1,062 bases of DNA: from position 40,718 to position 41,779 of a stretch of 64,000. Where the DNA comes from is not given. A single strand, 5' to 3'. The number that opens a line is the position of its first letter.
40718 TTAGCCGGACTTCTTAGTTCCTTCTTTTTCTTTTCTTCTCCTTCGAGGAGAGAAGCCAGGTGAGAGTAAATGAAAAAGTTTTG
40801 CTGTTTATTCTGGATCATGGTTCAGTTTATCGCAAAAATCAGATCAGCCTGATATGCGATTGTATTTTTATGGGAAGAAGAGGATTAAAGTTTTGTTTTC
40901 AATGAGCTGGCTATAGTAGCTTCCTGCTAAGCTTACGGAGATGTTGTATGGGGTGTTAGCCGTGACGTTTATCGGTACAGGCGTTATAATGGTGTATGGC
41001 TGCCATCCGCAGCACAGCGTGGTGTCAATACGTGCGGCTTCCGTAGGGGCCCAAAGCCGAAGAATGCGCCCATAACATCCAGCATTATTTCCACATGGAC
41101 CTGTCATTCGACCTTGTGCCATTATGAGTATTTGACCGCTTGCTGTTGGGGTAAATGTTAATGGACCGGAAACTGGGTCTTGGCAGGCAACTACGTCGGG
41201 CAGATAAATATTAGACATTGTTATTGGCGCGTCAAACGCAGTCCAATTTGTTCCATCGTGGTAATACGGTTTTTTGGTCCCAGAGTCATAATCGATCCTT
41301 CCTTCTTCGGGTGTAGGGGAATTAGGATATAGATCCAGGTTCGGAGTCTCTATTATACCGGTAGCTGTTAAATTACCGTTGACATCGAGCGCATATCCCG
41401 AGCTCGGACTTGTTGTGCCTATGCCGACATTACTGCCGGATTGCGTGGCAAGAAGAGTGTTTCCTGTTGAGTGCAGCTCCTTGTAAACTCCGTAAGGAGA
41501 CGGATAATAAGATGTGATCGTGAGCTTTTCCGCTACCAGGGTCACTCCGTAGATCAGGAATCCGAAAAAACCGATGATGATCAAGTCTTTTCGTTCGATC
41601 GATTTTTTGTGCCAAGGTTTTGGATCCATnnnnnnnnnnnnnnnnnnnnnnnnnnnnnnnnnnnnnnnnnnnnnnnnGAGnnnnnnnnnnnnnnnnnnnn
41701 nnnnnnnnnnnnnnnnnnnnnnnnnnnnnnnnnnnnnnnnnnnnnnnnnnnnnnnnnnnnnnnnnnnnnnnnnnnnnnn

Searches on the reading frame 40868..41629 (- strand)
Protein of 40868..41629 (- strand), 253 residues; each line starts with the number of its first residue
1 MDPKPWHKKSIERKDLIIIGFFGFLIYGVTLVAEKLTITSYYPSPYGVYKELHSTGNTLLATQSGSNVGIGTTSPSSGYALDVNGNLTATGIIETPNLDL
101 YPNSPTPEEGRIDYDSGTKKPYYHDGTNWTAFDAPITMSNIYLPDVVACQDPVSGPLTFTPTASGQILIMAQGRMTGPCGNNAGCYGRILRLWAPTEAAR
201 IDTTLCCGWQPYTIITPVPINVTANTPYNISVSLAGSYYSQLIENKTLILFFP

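Call 5: search_protein_families(library=pfam, proteins=[window:40868-41629:-], max_evalue=1)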
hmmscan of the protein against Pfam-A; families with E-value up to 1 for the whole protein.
window:40868-41629:- (253 aa): 2 families
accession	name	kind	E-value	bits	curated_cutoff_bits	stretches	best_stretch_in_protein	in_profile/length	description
PF13313.11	DUF4082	-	0.026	14.9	28.4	1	205-240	65-98/143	Domain of unknown function (DUF4082)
PF04431.18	Pec_lyase_N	-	0.24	12.1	26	1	32-58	15-41/53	Pectate lyase, N terminus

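Call 6: search_protein_families(library=ncbifam, proteins=[window:40868-41629:-], max_evalue=1)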
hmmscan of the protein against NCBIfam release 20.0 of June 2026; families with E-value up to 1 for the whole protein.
window:40868-41629:- (253 aa): 0 families

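Call 8: find_homologous_proteins(query=window:40868-41629:-, max_evalue=0.01)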
Query window:40868-41629:- (253 aa): 57 proteins with E <= 0.01 among 771 candidates.
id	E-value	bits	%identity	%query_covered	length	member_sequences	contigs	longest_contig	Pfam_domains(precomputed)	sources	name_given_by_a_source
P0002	1.7e-170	583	100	100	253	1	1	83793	PF26696.1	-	-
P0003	3.0e-21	94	67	26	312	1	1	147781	-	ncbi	ncbi:hypothetical protein ACFL6Y_01420 [Elusimicrobiota bacterium]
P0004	2.0e-20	91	63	31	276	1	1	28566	-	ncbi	ncbi:hypothetical protein ACFL6Y_06620 [Elusimicrobiota bacterium]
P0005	1.9e-18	85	49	47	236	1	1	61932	-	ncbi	ncbi:hypothetical protein ACFL6Y_02940 [Elusimicrobiota bacterium]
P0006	1.9e-17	81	46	36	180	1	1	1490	-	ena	-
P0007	2.9e-17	81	61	28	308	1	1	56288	-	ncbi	ncbi:hypothetical protein ACFL6Y_03470 [Elusimicrobiota bacterium]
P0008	7.2e-14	70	53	27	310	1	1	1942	-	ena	-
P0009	9.7e-13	66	53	31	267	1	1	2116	-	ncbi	-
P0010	1.2e-12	66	51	23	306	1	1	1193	PF26696.1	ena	-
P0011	2.0e-12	65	47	34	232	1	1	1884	-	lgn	-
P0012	9.1e-12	63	68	23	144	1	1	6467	-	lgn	-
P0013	1.7e-11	62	60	23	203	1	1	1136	PF07484.18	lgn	-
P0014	5.0e-11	60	42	41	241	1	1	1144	-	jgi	-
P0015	9.9e-11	59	65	22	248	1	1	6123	-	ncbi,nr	ncbi:MAG: hypothetical protein KGL53_15870 [Elusimicrobia bacterium]|nr:hypothetical protein [Elusim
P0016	3.2e-10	58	53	17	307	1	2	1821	PF26696.1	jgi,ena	-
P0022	2.6e-8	51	28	43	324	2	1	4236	PF13884.12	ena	-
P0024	4.1e-8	51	55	13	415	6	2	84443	-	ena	-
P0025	7.6e-8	50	36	34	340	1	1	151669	-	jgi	jgi:hypothetical protein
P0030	4.6e-6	44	33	51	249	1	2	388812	-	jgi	jgi:hypothetical protein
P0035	3.1e-5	41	41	29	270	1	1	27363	-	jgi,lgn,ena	-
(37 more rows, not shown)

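Call 14: search_protein_families(library=pfam, proteins=[P0010, P0016, P0024, P0035, P0025, P0005, P0013, P0022], max_evalue=0.1)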
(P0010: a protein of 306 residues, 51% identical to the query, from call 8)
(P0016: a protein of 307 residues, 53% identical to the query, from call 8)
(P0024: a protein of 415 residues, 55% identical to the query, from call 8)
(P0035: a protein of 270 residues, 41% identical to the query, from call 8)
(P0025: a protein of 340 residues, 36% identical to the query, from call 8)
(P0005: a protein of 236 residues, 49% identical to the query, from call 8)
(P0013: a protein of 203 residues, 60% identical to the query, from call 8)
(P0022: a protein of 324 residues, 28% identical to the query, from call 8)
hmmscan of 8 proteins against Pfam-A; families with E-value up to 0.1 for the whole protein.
P0010 (306 aa): 1 family
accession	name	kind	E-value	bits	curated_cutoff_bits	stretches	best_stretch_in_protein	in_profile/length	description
PF10708.14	DUF2510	-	0.095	12.9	24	0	188-197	14-23/35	Protein of unknown function (DUF2510)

P0016 (307 aa): 1 family
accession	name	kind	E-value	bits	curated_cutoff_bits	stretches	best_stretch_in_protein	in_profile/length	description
PF01293.25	PEPCK_ATP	-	0.056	12.6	26.5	1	36-54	213-231/465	Phosphoenolpyruvate carboxykinase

P0024 (415 aa): 1 family
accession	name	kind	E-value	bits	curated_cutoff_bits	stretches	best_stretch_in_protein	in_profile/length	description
PF04102.17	SlyX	-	0.058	14.5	30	1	391-414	20-43/67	SlyX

P0035 (270 aa): 1 family
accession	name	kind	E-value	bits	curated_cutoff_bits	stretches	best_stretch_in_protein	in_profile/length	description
PF17056.10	KRE1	-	0.052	13.7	27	0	134-170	29-59/66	Killer toxin-resistance protein 1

P0025 (340 aa): 0 families

P0005 (236 aa): 0 families

P0013 (203 aa): 1 family
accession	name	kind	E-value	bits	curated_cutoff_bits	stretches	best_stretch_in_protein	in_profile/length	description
PF07484.17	Collar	-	1.6e-05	25.2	24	1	92-112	1-21/57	Phage Tail Collar Domain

P0022 (324 aa): 1 family
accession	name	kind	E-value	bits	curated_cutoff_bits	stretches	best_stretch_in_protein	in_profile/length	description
PF13884.11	Peptidase_S74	-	4.1e-16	59.5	22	1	216-276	1-58/58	Chaperone of endosialidase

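Call 72: search_protein_families(library=phrogs, proteins=[window:40868-41629:-], max_evalue=0.01)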
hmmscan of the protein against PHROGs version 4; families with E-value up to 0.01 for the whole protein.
window:40868-41629:- (253 aa): 1 family
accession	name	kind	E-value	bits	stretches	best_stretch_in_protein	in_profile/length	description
phrog_29752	-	unknown function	0.0056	17.5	0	62-93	101-132/195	-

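Call 74: find_encoding_contigs(protein=P0004, flank=6000, max_places=2)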
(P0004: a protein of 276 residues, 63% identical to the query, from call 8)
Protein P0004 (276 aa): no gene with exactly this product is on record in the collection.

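Call 75: find_encoding_contigs(protein=P0005, flank=6000, max_places=2)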
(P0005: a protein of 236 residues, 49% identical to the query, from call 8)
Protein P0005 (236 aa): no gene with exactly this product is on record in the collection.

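Call 76: find_encoding_contigs(protein=P0030, flank=10000, max_places=2)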
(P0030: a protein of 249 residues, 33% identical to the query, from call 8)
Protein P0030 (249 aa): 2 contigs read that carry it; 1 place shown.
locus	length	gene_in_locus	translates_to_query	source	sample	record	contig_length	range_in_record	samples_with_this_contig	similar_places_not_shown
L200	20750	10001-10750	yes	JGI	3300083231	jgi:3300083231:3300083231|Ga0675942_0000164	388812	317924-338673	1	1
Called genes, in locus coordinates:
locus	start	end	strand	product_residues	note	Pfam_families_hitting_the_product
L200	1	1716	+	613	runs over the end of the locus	PF02543:Carbam_trans_N, PF16861:Carbam_trans_C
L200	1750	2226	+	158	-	PF19588:SxtJ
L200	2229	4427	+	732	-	PF00515:TPR_1 (faint), PF07719:TPR_2 (faint), PF13174:TPR_6 (faint), PF13181:TPR_8 (faint), PF13424:TPR_12 (faint), PF13428:TPR_14 (faint), PF14559:TPR_19 (faint), PF13431:TPR_17 (faint)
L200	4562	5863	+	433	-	PF13638:PIN_4, PF02562:PhoH, PF13604:AAA_30 (faint)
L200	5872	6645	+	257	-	PF00483:NTP_transferase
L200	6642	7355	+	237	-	PF00535:Glycos_transf_2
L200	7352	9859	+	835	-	PF00515:TPR_1 (weak), PF12895:ANAPC3 (faint), PF13424:TPR_12 (faint), PF13432:TPR_16 (faint), PF07719:TPR_2 (faint), PF13174:TPR_6 (faint), PF13181:TPR_8 (faint), PF13371:TPR_9 (faint), +2 more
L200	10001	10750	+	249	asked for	-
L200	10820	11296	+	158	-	PF27806:HxsD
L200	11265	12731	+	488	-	PF04055:Radical_SAM, PF13353:Fer4_12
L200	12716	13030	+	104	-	PF27806:HxsD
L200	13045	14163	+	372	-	-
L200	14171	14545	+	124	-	-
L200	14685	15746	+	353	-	PF04055:Radical_SAM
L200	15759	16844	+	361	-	PF13353:Fer4_12 (weak), PF04055:Radical_SAM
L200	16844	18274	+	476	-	PF13353:Fer4_12 (weak), PF04055:Radical_SAM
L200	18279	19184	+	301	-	PF04055:Radical_SAM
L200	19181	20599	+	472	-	PF04055:Radical_SAM, PF13353:Fer4_12 (weak)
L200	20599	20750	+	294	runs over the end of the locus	PF04055:Radical_SAM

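Call 84: search_solved_structures(query=P0002, max_evalue=1)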
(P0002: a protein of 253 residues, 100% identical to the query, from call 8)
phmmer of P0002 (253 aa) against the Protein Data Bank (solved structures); distinct sequences matched with E-value up to 1: 72 (the best 60 are shown).
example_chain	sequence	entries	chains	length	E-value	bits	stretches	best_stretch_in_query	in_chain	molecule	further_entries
4lwe_A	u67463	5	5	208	0.26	13.5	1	14-72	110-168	Heat shock protein HSP 90-alpha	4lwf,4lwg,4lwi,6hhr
5j2x_A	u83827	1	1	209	0.26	13.5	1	14-72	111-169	Heat shock protein HSP 90-alpha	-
3tuh_A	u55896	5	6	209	0.26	13.5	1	14-72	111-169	Heat shock protein HSP 90-alpha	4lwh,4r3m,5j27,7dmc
2qfo_A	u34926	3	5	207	0.26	13.5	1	14-72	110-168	Heat shock protein HSP 90-alpha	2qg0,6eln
5lq9_A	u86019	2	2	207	0.26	13.5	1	14-72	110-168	Heat shock protein HSP 90-alpha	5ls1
2qf6_A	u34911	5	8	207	0.26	13.5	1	14-72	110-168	Heat shock protein HSP 90-alpha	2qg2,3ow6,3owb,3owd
5j20_A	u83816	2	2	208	0.26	13.5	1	14-72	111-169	Heat shock protein HSP 90-alpha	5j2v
5lr1_A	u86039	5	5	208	0.26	13.5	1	14-72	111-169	Heat shock protein HSP 90-alpha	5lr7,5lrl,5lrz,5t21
6ei5_A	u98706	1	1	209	0.26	13.5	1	14-72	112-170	Heat shock protein HSP 90-alpha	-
2yjw_A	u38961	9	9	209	0.26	13.5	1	14-72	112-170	HEAT SHOCK PROTEIN HSP 90-ALPHA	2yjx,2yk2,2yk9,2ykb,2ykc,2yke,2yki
2k5b_A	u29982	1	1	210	0.27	13.5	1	14-72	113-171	Heat shock protein HSP 90-alpha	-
5h22_A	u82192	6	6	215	0.28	13.4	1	14-72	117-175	Hsp90aa1 protein | Heat shock protein HSP 90-alpha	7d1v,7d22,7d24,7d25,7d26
1osf_A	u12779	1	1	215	0.28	13.4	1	14-72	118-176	heat shock 90kDa protein 1, alpha; heat shock 90kD protein 1, alpha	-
2jjc_A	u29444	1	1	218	0.29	13.4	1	14-72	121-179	HEAT SHOCK PROTEIN HSP 90-ALPHA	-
5j80_A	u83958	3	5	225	0.29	13.4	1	14-72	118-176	Heat shock protein HSP 90-alpha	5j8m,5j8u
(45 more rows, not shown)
